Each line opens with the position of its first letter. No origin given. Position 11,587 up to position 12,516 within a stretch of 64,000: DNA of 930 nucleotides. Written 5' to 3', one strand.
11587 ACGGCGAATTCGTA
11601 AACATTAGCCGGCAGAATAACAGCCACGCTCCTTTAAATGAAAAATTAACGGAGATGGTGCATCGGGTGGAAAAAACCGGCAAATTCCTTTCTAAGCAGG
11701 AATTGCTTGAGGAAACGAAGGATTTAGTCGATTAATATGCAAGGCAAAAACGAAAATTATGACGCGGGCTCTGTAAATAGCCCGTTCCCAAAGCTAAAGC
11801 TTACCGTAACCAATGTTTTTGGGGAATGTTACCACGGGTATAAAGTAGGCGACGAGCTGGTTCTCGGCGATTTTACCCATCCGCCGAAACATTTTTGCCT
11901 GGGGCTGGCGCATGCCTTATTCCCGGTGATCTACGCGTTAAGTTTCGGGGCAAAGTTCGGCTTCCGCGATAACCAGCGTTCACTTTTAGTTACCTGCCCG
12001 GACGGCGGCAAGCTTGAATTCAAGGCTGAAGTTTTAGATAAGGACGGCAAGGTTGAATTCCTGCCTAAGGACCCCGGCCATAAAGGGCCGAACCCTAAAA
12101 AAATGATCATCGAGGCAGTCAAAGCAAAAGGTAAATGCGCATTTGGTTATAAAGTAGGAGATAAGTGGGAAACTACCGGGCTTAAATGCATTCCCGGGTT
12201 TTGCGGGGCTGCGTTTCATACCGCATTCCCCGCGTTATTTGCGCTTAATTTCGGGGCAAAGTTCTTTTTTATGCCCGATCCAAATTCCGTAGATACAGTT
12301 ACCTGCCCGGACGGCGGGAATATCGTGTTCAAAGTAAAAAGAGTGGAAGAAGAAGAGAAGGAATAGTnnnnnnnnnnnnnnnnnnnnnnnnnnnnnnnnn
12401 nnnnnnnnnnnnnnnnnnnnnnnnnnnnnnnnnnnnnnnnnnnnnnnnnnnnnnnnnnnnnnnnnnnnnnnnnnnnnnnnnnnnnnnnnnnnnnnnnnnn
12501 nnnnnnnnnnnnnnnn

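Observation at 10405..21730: Type II polyketide-synthase-like biosynthetic operon in a non-actinomycete context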

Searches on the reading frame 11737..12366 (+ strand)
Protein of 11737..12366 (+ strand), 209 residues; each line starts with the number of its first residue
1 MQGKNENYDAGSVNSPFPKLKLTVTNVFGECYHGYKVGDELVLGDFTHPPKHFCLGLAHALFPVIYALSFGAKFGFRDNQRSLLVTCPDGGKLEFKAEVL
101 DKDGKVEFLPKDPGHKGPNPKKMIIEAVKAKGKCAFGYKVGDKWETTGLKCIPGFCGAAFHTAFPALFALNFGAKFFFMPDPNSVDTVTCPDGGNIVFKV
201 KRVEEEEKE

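Call 3: search_protein_families(library=pfam, proteins=[window:11737-12366:+], max_evalue=0.01)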
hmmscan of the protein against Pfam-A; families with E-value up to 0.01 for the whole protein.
window:11737-12366:+ (209 aa): 0 families

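Call 5: search_protein_families(library=ncbifam, proteins=[window:11737-12366:+], max_evalue=0.01)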
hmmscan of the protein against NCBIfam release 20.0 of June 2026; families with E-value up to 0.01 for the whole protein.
window:11737-12366:+ (209 aa): 1 family
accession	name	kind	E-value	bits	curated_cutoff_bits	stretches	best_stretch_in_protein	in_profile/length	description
TIGR04076.1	TIGR04076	subfamily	3.2e-27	94.9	33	2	121-204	2-90/91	TIGR04076 family protein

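Call 31: search_protein_families(library=pfam, proteins=[window:11737-12366:+], max_evalue=10)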
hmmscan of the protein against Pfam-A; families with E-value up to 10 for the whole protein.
window:11737-12366:+ (209 aa): 1 family
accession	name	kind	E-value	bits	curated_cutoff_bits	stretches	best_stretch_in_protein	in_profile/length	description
PF17333.7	DEFB136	-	0.11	12.9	30.7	1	129-144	11-26/51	Beta defensin 136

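Call 60: search_solved_structures(query=window:11737-12366:+, max_evalue=10)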
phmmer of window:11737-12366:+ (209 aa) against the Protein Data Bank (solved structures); distinct sequences matched with E-value up to 10: 4.
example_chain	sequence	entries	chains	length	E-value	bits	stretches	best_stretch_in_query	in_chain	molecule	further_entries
5yw3_A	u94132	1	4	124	0.18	14.5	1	104-155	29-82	Pseudoazurin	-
5xmo_A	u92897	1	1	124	0.23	14.2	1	104-155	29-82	Pseudoazurin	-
2fvg_A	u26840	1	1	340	1.4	11.7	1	55-115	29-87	endoglucanase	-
8a22_Aq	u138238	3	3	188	1.5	11.5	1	95-140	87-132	uL22m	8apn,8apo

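Call 61: find_homologous_proteins(query=window:11737-12366:+, max_evalue=0.001)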
Query window:11737-12366:+ (209 aa): 810 proteins with E <= 0.001 among 994 candidates; the best 120 are listed.
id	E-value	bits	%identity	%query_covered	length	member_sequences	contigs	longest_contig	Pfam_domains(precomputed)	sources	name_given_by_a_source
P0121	3.8e-130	450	89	100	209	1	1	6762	-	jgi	jgi:uncharacterized repeat protein (TIGR04076 family)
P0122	3.3e-121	421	88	94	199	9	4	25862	-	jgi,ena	jgi:uncharacterized repeat protein (TIGR04076 family)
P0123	7.8e-120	416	88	94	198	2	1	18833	-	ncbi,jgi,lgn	ncbi:MAG: TIGR04076 family protein [Candidatus Omnitrophota bacterium]|jgi:uncharacterized repeat pr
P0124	1.6e-119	415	87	94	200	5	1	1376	-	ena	-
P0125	3.3e-119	414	88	94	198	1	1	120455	-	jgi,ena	-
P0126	4.4e-119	414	90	92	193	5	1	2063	-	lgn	-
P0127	5.4e-119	414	88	95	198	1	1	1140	-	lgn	-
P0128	6.4e-119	413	87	93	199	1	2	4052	-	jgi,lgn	-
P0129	1.4e-118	412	86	94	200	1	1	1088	-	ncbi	-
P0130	1.6e-118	412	88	94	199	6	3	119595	-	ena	-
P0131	1.6e-118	412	88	94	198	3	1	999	-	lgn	-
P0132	2.9e-118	411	89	94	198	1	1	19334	-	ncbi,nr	ncbi:MAG: TIGR04076 family protein [Candidatus Omnitrophica bacterium]|nr:TIGR04076 family protein [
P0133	5.3e-118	410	86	94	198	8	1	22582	-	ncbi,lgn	-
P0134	2.2e-117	408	85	94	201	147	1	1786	-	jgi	jgi:uncharacterized repeat protein (TIGR04076 family)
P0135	2.7e-117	408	86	93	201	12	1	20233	-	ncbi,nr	ncbi:MAG: TIGR04076 family protein [Candidatus Omnitrophica bacterium]|nr:TIGR04076 family protein [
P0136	2.9e-117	408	86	95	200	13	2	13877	-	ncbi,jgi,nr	ncbi:MAG: TIGR04076 family protein [Candidatus Omnitrophica bacterium]|jgi:uncharacterized repeat pr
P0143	9.6e-117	406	87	94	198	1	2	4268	-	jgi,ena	jgi:uncharacterized repeat protein (TIGR04076 family)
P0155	3.5e-116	405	87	94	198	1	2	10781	-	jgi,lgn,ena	jgi:uncharacterized repeat protein (TIGR04076 family)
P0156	4.0e-116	404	85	92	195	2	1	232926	-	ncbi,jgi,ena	ncbi:MAG: TIGR04076 family protein [Candidatus Omnitrophota bacterium]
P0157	4.3e-116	404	88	94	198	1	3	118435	-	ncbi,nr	ncbi:MAG: TIGR04076 family protein [Candidatus Omnitrophica bacterium]|nr:TIGR04076 family protein [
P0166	8.2e-116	403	85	94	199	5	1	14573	-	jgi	jgi:uncharacterized repeat protein (TIGR04076 family)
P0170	1.8e-115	402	85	94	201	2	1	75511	-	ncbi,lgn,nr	ncbi:MAG: TIGR04076 family protein [Candidatus Omnitrophica bacterium]|nr:TIGR04076 family protein [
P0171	1.8e-115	402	85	94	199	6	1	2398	-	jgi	jgi:uncharacterized repeat protein (TIGR04076 family)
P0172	1.9e-115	402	85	95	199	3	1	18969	-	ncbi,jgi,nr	ncbi:MAG: TIGR04076 family protein [Candidatus Omnitrophica bacterium]|jgi:uncharacterized repeat pr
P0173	2.0e-115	402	87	95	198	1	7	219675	-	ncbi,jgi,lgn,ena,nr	ncbi:MAG: TIGR04076 family protein [Candidatus Omnitrophota bacterium]|jgi:uncharacterized repeat pr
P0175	2.1e-115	402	86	94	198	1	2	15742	-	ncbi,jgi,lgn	jgi:uncharacterized repeat protein (TIGR04076 family)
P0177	2.1e-115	402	86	94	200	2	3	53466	-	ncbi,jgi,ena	ncbi:MAG: TIGR04076 family protein [Candidatus Omnitrophota bacterium]|jgi:uncharacterized repeat pr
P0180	2.4e-115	402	87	92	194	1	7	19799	-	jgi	jgi:uncharacterized repeat protein (TIGR04076 family)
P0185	3.1e-115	401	83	94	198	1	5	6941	-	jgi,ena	jgi:uncharacterized repeat protein (TIGR04076 family)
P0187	3.2e-115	401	83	95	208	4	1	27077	-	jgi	jgi:uncharacterized repeat protein (TIGR04076 family)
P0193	4.3e-115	401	86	94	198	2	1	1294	-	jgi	jgi:uncharacterized repeat protein (TIGR04076 family)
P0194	4.4e-115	401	87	92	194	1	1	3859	-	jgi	jgi:uncharacterized repeat protein (TIGR04076 family)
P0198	6.3e-115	400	85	94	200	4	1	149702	-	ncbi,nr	ncbi:MAG: TIGR04076 family protein [Candidatus Omnitrophica bacterium]|nr:TIGR04076 family protein [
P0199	7.4e-115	400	85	93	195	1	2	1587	-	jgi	jgi:uncharacterized repeat protein (TIGR04076 family)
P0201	8.5e-115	400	86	94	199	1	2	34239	-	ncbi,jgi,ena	ncbi:MAG: TIGR04076 family protein [Candidatus Omnitrophota bacterium]|jgi:uncharacterized repeat pr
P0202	8.7e-115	400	85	93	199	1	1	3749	-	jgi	jgi:uncharacterized repeat protein (TIGR04076 family)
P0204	9.8e-115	400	84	94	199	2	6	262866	-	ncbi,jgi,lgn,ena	jgi:uncharacterized repeat protein (TIGR04076 family)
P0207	1.2e-114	399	87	92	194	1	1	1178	-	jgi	jgi:uncharacterized repeat protein (TIGR04076 family)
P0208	1.3e-114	399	85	94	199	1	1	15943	-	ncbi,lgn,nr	ncbi:MAG: TIGR04076 family protein [Candidatus Omnitrophica bacterium]|nr:TIGR04076 family protein [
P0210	1.4e-114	399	84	93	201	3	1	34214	-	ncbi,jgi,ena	ncbi:MAG: TIGR04076 family protein [Candidatus Omnitrophota bacterium]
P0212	1.6e-114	399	86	93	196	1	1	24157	-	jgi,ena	jgi:uncharacterized repeat protein (TIGR04076 family)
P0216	1.8e-114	399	84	92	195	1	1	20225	-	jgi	jgi:uncharacterized repeat protein (TIGR04076 family)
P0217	1.8e-114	399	82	95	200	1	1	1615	-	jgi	jgi:uncharacterized repeat protein (TIGR04076 family)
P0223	2.0e-114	399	84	95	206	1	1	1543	-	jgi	jgi:uncharacterized repeat protein (TIGR04076 family)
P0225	2.2e-114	399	84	95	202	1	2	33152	-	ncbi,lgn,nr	ncbi:MAG: TIGR04076 family protein [Candidatus Omnitrophica bacterium]|nr:TIGR04076 family protein [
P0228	2.4e-114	399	84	94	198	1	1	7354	-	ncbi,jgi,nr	ncbi:MAG: TIGR04076 family protein [Candidatus Omnitrophica bacterium]|nr:TIGR04076 family protein [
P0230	2.9e-114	398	83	93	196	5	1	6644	-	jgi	jgi:uncharacterized repeat protein (TIGR04076 family)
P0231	3.0e-114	398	85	94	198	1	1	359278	-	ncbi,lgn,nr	ncbi:MAG: TIGR04076 family protein [Candidatus Omnitrophota bacterium]|nr:TIGR04076 family protein [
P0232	3.0e-114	398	85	94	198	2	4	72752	-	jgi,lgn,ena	jgi:uncharacterized repeat protein (TIGR04076 family)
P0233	3.0e-114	398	84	93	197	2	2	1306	-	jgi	jgi:uncharacterized repeat protein (TIGR04076 family)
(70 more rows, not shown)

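Call 71: predict_structure(alignment_id=A2)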
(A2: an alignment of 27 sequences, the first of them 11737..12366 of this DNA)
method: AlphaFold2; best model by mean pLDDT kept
length: 209 residues; sequences in the alignment: 27
mean_pLDDT: 65.1   pTM: 0.51
mean pLDDT of the five models: 65.1, 60.6, 60.1, 58.7, 52.3
residues with pLDDT >= 90: 0; 70-90: 79; 50-70: 103; < 50: 27
segments of 3 or more residues with pLDDT < 50: 1-7, 76-81, 109-118, 206-209
pLDDT, mean of each block of 10 residues (from residue 1): 41 60 78 76 61 55 58 49 60 72 63 48 83 81 76 64 69 64 70 80 59
secondary structure, 60 per line:
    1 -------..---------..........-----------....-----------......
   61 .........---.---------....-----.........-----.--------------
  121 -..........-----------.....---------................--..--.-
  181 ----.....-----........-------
elements in order: E19-28 E40-43 H55-69 E83-86 E92-100 E122-131 E143-147 H157-172 E185-189 E195-202
